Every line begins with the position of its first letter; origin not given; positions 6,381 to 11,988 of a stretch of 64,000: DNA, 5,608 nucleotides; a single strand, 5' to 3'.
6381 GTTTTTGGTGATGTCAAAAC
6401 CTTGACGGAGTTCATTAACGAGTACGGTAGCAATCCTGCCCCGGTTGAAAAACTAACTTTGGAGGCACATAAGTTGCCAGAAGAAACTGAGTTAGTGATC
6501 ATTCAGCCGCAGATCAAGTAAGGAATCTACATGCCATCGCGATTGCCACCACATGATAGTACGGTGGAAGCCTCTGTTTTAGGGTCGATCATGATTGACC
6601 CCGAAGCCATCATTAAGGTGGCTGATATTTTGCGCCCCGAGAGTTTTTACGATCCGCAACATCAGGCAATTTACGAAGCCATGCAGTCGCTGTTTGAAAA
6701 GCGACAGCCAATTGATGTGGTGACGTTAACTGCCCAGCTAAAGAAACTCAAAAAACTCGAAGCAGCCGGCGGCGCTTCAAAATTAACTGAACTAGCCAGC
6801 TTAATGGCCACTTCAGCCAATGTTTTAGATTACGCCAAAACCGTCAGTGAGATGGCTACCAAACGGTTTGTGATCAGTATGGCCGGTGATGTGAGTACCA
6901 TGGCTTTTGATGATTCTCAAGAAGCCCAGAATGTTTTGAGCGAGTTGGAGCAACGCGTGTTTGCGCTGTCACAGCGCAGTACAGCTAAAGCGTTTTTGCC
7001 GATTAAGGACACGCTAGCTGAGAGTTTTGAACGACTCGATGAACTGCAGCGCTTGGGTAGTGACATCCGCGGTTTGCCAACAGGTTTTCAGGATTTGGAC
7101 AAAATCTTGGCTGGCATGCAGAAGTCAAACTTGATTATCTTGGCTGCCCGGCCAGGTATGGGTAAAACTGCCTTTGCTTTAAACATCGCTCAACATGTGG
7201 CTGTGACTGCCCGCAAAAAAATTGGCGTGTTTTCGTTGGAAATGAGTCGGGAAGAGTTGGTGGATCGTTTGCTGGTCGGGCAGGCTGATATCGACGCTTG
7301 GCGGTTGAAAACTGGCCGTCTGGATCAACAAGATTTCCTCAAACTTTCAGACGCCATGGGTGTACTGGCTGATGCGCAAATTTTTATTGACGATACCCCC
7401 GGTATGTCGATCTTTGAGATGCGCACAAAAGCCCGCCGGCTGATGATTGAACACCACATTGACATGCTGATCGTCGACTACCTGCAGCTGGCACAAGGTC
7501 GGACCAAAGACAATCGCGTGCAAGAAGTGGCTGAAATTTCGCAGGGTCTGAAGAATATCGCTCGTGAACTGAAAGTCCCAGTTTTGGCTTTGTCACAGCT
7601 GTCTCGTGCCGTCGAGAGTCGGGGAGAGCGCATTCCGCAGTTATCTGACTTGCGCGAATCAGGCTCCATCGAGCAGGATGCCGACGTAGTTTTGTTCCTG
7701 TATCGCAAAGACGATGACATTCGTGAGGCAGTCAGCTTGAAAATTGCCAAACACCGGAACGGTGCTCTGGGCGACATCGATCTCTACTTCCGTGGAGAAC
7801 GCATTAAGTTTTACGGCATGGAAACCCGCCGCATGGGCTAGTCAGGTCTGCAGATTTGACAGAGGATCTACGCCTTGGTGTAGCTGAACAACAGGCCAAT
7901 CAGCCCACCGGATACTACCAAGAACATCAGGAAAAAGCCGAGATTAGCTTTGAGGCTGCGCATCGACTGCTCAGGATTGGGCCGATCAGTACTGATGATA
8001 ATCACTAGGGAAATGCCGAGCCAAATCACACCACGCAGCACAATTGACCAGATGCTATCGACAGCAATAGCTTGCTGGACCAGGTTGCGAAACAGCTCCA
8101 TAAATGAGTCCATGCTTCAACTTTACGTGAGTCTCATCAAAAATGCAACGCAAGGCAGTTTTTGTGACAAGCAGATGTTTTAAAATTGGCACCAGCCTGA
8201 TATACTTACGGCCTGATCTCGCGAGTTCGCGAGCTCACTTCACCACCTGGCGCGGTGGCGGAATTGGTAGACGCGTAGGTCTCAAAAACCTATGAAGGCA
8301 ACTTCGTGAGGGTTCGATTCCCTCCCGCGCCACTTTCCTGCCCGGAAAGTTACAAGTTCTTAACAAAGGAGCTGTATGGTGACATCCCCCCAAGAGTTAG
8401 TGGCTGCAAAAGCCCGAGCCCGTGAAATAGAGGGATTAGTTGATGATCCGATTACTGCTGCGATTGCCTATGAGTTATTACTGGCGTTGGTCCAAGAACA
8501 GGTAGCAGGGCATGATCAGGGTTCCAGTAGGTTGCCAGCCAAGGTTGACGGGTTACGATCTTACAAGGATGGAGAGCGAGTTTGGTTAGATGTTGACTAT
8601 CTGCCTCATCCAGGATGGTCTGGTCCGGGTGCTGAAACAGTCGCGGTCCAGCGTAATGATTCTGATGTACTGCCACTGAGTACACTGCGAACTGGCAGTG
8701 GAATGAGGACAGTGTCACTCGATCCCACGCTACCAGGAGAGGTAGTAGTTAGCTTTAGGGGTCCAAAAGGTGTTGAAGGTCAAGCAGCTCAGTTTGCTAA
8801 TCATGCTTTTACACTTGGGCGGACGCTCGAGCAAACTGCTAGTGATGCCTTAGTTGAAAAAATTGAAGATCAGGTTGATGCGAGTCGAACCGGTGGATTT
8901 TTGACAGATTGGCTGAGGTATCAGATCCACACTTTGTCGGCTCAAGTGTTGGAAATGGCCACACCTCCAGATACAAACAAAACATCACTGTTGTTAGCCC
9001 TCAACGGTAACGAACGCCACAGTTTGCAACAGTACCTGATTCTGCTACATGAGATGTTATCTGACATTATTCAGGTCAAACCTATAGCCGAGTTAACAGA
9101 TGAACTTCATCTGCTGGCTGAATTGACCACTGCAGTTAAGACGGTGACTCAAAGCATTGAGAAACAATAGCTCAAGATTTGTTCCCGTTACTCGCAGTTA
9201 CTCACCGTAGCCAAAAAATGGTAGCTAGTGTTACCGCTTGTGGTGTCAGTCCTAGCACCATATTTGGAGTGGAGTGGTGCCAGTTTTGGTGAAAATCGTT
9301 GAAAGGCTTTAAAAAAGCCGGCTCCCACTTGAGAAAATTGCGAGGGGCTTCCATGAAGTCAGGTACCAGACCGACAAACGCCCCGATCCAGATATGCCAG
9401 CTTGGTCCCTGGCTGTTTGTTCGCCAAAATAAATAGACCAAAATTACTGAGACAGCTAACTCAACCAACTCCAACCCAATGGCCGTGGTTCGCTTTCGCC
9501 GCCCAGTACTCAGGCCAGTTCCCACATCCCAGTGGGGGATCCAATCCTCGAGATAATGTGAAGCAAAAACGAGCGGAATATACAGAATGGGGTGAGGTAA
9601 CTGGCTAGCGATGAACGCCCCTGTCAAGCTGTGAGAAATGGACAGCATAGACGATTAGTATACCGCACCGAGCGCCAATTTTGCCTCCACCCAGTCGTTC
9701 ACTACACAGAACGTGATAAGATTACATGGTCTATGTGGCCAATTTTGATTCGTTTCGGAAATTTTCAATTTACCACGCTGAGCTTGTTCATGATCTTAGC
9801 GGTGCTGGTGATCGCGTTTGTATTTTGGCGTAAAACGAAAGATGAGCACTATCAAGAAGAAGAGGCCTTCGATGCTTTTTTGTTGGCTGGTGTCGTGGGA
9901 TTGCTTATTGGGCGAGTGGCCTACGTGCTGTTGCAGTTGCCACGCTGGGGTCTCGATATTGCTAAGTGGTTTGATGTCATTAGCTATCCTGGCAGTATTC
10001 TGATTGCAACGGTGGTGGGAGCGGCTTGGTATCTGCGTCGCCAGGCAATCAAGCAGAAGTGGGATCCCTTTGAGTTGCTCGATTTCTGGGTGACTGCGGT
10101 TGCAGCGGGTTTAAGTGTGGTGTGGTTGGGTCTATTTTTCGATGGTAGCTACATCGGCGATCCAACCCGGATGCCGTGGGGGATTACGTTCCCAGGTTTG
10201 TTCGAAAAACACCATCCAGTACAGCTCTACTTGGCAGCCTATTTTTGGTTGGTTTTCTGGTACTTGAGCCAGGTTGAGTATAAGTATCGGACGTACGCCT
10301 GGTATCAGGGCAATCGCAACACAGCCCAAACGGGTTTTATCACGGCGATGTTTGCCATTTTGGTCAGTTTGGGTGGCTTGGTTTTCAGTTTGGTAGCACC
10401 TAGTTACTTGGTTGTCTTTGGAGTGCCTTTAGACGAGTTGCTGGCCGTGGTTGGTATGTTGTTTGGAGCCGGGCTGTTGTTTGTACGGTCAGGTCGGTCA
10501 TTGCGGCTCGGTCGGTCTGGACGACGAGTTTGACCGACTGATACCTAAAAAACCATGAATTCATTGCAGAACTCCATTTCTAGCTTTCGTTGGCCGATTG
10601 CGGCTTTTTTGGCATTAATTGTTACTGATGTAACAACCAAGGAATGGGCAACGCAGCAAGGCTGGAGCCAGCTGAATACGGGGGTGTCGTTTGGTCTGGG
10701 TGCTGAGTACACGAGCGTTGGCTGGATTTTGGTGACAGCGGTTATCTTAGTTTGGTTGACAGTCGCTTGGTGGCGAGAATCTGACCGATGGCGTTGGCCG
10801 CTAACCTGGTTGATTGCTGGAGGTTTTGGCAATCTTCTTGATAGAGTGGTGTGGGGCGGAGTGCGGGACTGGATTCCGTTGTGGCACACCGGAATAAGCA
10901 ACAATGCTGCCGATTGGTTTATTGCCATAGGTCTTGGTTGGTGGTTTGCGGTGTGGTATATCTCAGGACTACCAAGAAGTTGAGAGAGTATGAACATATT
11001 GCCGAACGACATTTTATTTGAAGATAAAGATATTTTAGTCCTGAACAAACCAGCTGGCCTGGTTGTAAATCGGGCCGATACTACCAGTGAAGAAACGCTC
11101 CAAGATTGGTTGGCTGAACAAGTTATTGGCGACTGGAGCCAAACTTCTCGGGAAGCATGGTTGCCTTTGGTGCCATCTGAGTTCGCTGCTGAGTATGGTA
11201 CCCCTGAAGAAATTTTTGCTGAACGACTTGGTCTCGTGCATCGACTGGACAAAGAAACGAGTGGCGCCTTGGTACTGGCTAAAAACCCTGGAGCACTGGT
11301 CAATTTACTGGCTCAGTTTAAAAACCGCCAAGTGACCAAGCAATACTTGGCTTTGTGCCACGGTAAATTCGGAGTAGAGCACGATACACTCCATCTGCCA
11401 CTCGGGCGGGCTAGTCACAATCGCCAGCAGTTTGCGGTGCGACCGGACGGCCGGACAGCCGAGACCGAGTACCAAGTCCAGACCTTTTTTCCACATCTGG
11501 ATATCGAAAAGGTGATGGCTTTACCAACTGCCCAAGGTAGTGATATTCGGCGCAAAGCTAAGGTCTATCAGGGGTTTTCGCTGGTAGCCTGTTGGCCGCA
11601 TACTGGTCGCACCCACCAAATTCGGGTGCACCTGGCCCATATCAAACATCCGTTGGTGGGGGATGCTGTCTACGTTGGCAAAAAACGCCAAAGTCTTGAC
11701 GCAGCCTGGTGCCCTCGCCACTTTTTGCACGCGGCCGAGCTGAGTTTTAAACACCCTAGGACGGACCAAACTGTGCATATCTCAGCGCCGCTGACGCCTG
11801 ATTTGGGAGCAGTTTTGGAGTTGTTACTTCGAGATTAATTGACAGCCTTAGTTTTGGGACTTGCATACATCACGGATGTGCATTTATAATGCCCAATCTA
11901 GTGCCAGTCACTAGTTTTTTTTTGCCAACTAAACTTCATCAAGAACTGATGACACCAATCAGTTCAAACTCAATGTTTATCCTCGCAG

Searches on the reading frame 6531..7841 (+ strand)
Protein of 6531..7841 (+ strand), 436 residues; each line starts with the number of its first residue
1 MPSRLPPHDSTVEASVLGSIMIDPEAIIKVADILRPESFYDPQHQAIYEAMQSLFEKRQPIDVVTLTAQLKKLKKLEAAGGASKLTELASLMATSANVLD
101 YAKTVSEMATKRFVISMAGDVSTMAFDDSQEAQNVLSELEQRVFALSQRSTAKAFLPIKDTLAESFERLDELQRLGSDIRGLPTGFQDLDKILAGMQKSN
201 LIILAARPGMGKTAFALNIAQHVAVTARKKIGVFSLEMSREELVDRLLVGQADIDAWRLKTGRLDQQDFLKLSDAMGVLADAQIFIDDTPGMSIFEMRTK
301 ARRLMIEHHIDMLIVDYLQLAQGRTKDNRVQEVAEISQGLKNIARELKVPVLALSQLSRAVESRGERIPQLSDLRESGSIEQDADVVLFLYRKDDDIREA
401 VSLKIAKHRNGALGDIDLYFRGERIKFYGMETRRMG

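Call 63: search_protein_families(library=pfam, proteins=[window:6531-7841:+], max_evalue=0.0001)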
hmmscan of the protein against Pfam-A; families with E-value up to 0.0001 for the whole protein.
window:6531-7841:+ (436 aa): 3 families
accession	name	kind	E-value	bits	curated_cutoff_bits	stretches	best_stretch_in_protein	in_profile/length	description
PF03796.21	DnaB_C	-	4.2e-98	328.2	27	1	181-427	1-253/255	DnaB-like helicase C terminal domain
PF00772.26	DnaB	-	6.7e-34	116.5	23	1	6-107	2-103/103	DnaB-like helicase N terminal domain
PF13481.12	AAA_25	-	1.3e-15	58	27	1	171-357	4-190/195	AAA domain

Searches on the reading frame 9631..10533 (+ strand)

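Call 63: search_protein_families(library=pfam, proteins=[window:9631-10533:+], max_evalue=0.0001)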
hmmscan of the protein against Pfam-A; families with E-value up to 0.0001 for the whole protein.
window:9631-10533:+ (300 aa): 1 family
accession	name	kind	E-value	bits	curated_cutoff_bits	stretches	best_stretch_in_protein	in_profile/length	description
PF01790.23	LGT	-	8.1e-20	71.6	24.9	1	37-284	1-239/240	Prolipoprotein diacylglyceryl transferase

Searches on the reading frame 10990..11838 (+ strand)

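Call 64: search_protein_families(library=pfam, proteins=[window:10990-11838:+], max_evalue=0.0001)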
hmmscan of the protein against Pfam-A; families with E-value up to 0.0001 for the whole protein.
window:10990-11838:+ (282 aa): 1 family
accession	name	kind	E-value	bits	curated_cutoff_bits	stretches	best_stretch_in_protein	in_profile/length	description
PF00849.27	PseudoU_synth_2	-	4.4e-28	98.8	26.8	1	14-217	1-152/152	RNA pseudouridylate synthase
